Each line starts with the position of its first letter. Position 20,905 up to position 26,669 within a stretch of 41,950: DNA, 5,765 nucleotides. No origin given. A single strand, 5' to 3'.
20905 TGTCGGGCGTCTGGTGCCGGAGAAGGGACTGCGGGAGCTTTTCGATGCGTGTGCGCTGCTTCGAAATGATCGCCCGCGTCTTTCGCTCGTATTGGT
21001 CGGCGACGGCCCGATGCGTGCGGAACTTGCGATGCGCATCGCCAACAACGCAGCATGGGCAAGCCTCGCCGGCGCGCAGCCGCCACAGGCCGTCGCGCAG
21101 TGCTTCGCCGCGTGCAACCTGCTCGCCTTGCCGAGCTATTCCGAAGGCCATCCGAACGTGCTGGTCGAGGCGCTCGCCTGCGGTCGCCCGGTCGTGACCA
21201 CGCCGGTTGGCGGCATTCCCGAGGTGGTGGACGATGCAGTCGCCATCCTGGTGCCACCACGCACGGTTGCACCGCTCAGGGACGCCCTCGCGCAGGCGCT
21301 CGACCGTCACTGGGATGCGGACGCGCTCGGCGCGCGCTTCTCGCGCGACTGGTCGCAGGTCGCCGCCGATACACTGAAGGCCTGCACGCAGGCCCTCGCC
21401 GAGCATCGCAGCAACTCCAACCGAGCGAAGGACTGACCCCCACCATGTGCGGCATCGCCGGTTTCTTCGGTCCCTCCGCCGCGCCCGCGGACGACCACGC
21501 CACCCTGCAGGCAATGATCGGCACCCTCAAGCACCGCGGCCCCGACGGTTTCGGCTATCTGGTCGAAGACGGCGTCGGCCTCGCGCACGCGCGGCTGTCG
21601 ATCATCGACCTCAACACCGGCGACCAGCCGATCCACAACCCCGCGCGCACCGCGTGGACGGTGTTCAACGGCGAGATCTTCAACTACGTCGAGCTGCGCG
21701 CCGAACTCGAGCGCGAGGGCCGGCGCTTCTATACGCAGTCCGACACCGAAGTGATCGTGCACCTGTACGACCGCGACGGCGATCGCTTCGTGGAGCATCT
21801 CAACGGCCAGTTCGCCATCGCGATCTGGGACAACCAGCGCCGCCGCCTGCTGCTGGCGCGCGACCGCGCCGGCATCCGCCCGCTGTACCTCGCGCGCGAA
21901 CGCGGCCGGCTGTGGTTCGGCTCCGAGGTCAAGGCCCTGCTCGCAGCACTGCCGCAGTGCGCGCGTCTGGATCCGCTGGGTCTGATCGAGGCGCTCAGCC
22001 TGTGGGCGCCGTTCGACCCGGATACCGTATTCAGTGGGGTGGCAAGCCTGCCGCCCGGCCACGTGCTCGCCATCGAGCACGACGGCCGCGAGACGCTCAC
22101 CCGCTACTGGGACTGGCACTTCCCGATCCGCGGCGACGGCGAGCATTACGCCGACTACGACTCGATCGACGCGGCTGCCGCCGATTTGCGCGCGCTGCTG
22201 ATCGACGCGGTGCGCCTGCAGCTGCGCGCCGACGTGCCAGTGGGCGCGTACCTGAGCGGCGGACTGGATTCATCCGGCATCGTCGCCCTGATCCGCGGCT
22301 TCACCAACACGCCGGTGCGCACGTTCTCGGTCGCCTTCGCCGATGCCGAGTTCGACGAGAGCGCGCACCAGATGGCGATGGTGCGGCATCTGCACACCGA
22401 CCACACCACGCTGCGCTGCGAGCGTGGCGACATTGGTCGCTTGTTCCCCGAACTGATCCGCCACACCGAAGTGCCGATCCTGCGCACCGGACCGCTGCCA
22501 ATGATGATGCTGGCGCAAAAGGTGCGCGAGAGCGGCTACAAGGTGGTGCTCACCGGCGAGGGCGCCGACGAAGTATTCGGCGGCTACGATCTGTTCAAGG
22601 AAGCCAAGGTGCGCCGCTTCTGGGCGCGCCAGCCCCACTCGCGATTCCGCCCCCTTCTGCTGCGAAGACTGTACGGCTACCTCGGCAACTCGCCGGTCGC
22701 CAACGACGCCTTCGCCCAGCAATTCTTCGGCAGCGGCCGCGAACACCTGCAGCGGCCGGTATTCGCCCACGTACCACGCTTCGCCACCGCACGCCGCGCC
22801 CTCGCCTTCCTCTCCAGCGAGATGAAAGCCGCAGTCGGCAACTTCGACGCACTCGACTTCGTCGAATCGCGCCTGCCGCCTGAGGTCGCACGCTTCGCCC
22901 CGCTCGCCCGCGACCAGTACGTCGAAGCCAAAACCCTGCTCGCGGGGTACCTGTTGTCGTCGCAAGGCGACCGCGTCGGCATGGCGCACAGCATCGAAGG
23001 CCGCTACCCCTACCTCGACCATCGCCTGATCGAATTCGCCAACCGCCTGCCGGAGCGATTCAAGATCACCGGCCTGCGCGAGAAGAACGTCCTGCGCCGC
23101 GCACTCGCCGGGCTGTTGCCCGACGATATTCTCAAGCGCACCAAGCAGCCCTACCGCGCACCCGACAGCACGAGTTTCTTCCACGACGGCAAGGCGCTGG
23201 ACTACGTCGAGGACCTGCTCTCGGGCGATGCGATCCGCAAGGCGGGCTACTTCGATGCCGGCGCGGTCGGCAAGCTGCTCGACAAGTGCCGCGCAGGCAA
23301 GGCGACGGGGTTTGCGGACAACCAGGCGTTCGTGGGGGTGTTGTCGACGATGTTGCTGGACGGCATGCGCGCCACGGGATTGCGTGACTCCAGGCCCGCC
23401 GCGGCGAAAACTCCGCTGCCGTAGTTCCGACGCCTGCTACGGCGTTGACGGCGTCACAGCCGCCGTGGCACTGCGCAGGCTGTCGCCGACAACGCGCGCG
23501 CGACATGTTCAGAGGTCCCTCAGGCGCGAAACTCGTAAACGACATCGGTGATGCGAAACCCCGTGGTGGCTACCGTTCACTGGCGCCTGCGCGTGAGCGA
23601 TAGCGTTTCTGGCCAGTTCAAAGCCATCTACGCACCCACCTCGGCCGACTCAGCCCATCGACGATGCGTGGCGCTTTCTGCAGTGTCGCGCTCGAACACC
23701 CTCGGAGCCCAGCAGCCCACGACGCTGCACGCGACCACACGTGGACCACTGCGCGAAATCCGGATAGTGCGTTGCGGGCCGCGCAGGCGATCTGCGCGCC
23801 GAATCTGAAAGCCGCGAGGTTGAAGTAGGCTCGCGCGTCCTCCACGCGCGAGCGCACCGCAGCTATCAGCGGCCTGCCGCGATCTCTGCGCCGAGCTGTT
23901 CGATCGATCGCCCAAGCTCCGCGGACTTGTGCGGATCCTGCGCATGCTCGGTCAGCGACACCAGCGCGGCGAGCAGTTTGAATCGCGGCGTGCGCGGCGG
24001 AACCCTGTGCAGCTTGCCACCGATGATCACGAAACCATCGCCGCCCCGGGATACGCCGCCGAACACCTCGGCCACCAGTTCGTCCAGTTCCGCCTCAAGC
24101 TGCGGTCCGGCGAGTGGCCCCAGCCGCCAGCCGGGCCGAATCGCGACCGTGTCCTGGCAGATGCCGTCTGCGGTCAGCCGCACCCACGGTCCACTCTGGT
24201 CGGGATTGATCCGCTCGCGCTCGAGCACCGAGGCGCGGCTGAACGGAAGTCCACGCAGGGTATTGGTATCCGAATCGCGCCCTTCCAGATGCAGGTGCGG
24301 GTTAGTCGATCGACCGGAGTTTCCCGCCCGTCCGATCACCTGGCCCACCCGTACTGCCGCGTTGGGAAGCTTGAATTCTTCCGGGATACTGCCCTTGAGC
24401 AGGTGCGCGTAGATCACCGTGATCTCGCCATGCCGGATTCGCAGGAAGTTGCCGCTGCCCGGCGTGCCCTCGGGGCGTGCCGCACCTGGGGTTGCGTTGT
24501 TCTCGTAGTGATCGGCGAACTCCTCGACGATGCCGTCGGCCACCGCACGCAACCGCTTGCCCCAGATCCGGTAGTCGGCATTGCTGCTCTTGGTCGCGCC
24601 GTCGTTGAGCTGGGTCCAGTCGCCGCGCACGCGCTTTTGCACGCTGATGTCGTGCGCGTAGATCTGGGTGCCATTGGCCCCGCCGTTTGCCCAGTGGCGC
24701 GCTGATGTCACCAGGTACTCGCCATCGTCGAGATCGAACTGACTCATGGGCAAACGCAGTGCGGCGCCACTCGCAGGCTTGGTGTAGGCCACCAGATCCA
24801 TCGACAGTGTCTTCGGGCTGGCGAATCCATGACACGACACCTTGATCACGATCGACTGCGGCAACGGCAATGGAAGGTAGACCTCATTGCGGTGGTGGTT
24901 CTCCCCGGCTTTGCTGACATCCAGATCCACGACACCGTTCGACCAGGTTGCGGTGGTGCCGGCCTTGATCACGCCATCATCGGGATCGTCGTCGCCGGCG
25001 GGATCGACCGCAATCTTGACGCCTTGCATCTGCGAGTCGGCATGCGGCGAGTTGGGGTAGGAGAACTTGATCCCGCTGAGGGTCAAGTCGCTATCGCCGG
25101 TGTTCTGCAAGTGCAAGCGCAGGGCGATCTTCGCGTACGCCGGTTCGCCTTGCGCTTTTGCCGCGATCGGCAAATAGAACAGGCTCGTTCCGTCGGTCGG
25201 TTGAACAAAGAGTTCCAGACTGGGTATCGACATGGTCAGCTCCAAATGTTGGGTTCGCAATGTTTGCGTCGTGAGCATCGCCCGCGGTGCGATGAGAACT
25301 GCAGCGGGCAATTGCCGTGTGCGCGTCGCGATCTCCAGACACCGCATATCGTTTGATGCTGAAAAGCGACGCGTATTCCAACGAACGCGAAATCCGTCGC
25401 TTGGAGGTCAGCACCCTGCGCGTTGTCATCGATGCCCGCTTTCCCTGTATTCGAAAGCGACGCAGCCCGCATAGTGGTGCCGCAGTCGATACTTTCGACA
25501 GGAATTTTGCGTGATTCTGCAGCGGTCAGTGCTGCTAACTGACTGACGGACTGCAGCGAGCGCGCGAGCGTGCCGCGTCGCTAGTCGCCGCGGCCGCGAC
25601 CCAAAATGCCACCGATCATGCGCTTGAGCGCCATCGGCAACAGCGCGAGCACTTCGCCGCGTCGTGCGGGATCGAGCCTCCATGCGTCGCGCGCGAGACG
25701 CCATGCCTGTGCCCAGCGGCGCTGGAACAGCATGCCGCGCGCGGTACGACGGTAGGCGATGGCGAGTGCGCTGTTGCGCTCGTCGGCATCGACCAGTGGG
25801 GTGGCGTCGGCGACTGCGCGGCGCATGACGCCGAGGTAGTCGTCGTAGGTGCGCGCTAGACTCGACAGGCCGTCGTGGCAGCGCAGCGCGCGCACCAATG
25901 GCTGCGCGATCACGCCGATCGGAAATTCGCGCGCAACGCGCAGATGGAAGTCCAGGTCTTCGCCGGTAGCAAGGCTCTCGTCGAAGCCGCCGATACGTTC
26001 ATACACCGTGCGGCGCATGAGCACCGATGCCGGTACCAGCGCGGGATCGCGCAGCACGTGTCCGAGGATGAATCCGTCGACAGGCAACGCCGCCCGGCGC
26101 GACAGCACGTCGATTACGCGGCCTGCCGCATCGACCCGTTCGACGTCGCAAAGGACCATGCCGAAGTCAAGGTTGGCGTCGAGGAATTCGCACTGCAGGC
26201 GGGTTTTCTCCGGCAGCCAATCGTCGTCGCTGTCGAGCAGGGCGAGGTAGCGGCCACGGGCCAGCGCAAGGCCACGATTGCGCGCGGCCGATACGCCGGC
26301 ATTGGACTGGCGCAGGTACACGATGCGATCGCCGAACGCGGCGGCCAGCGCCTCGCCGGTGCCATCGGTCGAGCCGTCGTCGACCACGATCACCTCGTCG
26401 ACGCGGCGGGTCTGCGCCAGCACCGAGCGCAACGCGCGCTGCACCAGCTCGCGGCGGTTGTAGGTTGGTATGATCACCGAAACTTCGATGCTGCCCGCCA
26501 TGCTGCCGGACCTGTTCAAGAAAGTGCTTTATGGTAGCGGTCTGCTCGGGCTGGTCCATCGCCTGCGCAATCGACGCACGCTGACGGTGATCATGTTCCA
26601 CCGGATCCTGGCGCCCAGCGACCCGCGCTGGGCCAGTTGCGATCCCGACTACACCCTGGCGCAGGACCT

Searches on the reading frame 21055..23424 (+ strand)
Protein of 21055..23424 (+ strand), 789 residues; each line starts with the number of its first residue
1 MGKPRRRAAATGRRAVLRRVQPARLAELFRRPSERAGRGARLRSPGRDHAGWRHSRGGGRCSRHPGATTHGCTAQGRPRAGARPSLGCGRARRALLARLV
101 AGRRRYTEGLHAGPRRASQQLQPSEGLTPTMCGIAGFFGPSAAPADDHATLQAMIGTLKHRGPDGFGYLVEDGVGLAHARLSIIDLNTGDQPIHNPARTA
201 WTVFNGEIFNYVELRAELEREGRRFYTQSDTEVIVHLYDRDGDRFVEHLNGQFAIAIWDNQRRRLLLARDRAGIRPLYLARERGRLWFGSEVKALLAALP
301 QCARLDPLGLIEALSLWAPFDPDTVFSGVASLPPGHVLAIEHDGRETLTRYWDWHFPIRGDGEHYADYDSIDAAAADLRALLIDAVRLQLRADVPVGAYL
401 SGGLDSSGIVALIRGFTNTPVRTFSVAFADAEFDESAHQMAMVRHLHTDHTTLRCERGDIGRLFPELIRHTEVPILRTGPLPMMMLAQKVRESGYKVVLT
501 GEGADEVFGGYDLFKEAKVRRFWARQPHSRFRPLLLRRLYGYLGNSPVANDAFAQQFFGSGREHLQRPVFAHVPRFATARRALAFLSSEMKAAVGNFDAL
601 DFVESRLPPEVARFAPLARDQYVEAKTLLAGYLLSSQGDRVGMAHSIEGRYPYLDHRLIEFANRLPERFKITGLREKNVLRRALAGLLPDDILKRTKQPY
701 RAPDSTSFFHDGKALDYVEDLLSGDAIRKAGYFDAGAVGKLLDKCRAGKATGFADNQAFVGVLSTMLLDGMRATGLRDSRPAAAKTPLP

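Call 9: search_protein_families(library=ncbifam, proteins=[window:21055-23424:+], max_evalue=0.0001)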
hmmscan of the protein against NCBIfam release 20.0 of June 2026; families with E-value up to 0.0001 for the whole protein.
window:21055-23424:+ (789 aa): 9 families
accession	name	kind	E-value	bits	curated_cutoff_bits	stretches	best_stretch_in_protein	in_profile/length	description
TIGR01536.1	asn_synth_AEB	equivalog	2.3e-144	482.2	267.1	1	132-700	1-517/517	asparagine synthase (glutamine-hydrolyzing)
TIGR03108.1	eps_aminotran_1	hypoth_equivalog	3e-128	429.2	816.9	1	131-750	1-609/628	XrtA/PEP-CTERM system amidotransferase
TIGR03104.1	trio_amidotrans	equivalog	2.3e-105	353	570.1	2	131-517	1-386/589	N-acetylglutaminylglutamine amidotransferase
NF006949.0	PRK09431.1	equivalog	6.2e-94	315.5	499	3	131-301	1-171/554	asparagine synthase B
NF033535.1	lass_lactam_cya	exception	1.2e-65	222.3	525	2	131-524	1-393/668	lasso peptide isopeptide bond-forming cyclase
NF033561.1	macrolact_Ik_Al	subfamily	1.3e-20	73.5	300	1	248-508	78-331/561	albusnodin/ikarugamycin family macrolactam cyclase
NF001484.0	PRK00331.1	subfamily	1.6e-12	46.6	381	1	192-303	87-206/601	isomerizing glutamine--fructose-6-phosphate transaminase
TIGR01134.1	purF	equivalog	2e-12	47.2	350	1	175-296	67-200/432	amidophosphoribosyltransferase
TIGR01135.1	glmS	equivalog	1.3e-11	43.7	418.05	1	199-305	93-207/607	glutamine--fructose-6-phosphate transaminase (isomerizing)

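Call 65: search_protein_families(library=pfam, proteins=[window:21055-23424:+], max_evalue=0.1)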
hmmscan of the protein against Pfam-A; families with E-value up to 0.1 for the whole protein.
window:21055-23424:+ (789 aa): 4 families
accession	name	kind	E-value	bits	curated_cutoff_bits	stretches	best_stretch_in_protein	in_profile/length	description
PF00733.27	Asn_synthase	-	8.6e-92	308.9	21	1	378-756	2-342/354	Asparagine synthase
PF13537.11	GATase_7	-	9.2e-46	155.3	25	1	178-297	1-123/123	Glutamine amidotransferase domain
PF13522.11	GATase_6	-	3.1e-40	137.6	27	1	163-291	1-130/130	Glutamine amidotransferase domain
PF12481.13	DUF3700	-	0.0088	16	27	1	242-279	122-159/228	Aluminium induced protein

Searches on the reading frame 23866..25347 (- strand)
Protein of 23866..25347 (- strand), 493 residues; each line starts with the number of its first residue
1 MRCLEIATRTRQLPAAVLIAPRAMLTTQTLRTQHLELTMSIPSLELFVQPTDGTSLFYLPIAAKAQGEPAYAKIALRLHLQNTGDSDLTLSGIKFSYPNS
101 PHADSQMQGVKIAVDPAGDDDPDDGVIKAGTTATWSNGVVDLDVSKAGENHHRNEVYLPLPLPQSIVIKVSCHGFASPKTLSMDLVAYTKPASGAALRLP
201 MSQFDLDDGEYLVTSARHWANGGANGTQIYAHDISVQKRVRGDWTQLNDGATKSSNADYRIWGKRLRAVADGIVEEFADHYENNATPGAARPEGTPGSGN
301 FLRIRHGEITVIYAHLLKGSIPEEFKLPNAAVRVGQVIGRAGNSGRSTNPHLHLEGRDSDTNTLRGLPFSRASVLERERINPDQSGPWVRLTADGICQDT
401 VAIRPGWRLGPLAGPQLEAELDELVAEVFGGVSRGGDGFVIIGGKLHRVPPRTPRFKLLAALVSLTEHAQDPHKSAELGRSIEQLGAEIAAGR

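Call 4: search_protein_families(library=pfam, proteins=[window:23866-25347:-], max_evalue=0.01)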
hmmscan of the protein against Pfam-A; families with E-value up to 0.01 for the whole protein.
window:23866-25347:- (493 aa): 1 family
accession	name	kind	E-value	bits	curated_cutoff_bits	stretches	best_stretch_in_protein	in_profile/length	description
PF01551.29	Peptidase_M23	-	7.8e-11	42.5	28.7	1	263-359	13-90/96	Peptidase family M23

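Call 5: search_protein_families(library=ncbifam, proteins=[window:23866-25347:-], max_evalue=0.01)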
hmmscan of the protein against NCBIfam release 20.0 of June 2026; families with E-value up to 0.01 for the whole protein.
window:23866-25347:- (493 aa): 4 families
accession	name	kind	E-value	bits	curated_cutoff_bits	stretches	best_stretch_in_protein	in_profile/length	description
NF008652.0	PRK11649.1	equivalog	8.7e-06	24.7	341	1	298-355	343-396/439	murein DD-endopeptidase MepM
NF052530.1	Heli_ShapePgp3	exception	0.0003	20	300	1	298-354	197-249/270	peptidoglycan metallopeptidase Pgp3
NF053824.1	PdgNdpepShyC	equivalog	0.00057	18.9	700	1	299-355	327-379/429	peptidoglycan DD-endopeptidase ShyC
NF053825.1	PdgNdpepShyA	equivalog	0.0019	17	700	1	296-355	324-379/425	peptidoglycan DD-endopeptidase ShyA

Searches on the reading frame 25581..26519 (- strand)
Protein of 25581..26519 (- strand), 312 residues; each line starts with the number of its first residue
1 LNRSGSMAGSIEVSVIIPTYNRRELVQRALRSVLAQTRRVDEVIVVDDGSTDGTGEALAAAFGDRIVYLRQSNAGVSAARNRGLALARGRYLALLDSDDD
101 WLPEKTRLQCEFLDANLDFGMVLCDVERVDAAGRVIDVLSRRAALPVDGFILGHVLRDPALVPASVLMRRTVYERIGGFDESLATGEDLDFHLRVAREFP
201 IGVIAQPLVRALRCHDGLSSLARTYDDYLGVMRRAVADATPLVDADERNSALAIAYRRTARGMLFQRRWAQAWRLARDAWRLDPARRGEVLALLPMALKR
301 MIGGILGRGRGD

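Call 4: search_protein_families(library=pfam, proteins=[window:25581-26519:-], max_evalue=0.01)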
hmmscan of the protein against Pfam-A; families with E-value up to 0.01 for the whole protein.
window:25581-26519:- (312 aa): 4 families
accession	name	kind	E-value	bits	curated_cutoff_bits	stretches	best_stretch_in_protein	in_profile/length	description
PF00535.33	Glycos_transf_2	-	2.8e-31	109.2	23.3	1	14-117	1-108/168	Glycosyl transferase family 2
PF13641.12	Glyco_tranf_2_3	-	1.5e-17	64.8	27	1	13-211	3-211/230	Glycosyltransferase like family 2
PF10111.15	Glyco_tranf_2_2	-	1.4e-14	54.6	27.3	1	14-200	1-204/276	Glycosyltransferase like family 2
PF13704.12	Glyco_tranf_2_4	-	0.0014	19.5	27.5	1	30-98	7-81/98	Glycosyl transferase family 2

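Call 5: search_protein_families(library=ncbifam, proteins=[window:25581-26519:-], max_evalue=0.01)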
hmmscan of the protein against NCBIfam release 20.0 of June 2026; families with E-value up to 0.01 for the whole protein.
window:25581-26519:- (312 aa): 28 families (the best 25 are shown)
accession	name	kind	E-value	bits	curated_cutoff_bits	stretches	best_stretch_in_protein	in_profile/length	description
NF041875.1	EPS_EpsD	equivalog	3.2e-27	95.8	370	1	13-106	1-95/325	exopolysaccharide biosynthesis glycosyltransferase EpsD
NF047683.1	TeichurnBiosyTuaG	equivalog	9e-26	91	400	1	12-136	7-133/252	teichuronic acid biosynthesis protein TuaG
TIGR03965.1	mycofact_glyco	equivalog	6.5e-25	87.9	280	1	11-197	74-265/467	mycofactocin biosynthesis glycosyltransferase MftF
NF007482.0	PRK10073.1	equivalog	3.6e-23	82.1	423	1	9-105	4-102/334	glycosyltransferase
TIGR04283.1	glyco_like_mftF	equivalog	6.3e-18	65.2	182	1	13-209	1-183/221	TIGR04283 family arsenosugar biosynthesis glycosyltransferase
NF053739.1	GlytfEpsEBac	equivalog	7.1e-18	64.5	450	1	13-195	3-185/265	glycosyltransferase EpsE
NF007453.0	PRK10018.1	equivalog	1.6e-15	57.5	382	1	13-107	8-105/280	colanic acid biosynthesis glycosyltransferase WcaA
NF050050.1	ProtGlycPglI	equivalog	5.8e-15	55.5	500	1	13-107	4-102/306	GalNAc(5)-diNAcBac-PP-undecaprenol beta-1,3-glucosyltransferase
TIGR04017.1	WcaA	equivalog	7.8e-15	55.2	495.75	1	13-108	7-105/279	colanic acid biosynthesis glycosyltransferase WcaA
TIGR03937.1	PgaC_IcaA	equivalog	2.9e-13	49.6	422.3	1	10-98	44-135/407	poly-beta-1,6-N-acetyl-D-glucosamine synthase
NF050819.1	PolSacchBiosHfsG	equivalog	4.3e-13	49.1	500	1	9-244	10-248/302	polysaccharide biosynthesis protein HfsG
NF041394.1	GtaseAglG_Halo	equivalog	7.3e-11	41.9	440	1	12-98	2-92/304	glucosyl-dolichyl phosphate glucuronosyltransferase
NF038299.1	EPS_HpsN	equivalog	7.3e-10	38.3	425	1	12-137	2-121/317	hormogonium polysaccharide biosynthesis glycosyltransferase HpsN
NF010496.0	PRK13915.1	equivalog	2.1e-09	36.9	262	1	10-89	30-111/307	glucosyl-3-phosphoglycerate synthase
NF038302.1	EPS_HpsE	equivalog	2.2e-09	36.7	300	1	11-105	1-101/307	hormogonium polysaccharide biosynthesis glycosyltransferase HpsE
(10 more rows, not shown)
